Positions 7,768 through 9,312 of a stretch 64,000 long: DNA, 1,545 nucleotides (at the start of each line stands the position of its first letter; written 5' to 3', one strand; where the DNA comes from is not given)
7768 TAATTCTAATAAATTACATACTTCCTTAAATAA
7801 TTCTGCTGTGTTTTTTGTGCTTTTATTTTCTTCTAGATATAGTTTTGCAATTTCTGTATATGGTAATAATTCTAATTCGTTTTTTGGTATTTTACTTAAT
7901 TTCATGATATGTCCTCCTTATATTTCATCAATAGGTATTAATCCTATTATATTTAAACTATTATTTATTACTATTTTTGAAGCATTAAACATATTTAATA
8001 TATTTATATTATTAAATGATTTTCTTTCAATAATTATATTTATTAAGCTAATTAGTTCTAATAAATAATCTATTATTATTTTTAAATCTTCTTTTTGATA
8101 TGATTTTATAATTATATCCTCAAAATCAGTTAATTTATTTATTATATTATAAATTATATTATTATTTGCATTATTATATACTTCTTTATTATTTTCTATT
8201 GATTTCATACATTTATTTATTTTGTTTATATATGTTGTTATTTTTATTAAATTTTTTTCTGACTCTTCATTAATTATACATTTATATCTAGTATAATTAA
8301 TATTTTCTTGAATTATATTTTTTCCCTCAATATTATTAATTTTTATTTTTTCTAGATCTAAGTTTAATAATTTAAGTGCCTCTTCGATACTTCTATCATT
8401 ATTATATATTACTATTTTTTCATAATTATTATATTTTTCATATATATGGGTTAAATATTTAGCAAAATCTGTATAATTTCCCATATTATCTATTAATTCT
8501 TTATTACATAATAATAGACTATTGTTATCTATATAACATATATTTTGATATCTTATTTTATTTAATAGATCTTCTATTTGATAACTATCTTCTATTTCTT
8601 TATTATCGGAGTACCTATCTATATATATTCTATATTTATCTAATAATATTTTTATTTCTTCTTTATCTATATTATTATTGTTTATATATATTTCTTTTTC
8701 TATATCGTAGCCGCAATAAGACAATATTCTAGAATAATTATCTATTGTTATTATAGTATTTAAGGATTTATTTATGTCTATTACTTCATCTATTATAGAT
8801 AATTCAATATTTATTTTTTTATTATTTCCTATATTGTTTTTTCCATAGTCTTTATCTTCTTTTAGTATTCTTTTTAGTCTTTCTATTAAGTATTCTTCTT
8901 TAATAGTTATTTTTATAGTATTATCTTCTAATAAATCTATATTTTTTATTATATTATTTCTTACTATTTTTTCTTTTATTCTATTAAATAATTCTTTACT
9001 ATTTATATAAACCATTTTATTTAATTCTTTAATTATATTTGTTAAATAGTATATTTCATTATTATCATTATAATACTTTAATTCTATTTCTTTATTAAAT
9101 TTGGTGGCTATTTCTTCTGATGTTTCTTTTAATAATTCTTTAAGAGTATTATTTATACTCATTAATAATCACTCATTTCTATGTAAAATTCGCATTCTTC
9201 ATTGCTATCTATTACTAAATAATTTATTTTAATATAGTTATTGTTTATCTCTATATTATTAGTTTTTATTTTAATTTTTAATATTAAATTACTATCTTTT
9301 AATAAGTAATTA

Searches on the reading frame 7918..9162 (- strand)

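Call 25: search_protein_families(library=pfam, proteins=[window:7918-9162:-], max_evalue=0.0001)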
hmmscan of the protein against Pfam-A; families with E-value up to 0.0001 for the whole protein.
window:7918-9162:- (414 aa): 0 families

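Call 37: search_protein_families(library=pfam, proteins=[window:7918-9162:-], max_evalue=0.01)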
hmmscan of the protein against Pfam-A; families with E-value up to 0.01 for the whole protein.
window:7918-9162:- (414 aa): 1 family
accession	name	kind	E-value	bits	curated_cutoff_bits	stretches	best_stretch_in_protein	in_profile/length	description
PF05746.21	DALR_1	-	0.0002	21.9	22.3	1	324-413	24-116/117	DALR anticodon binding domain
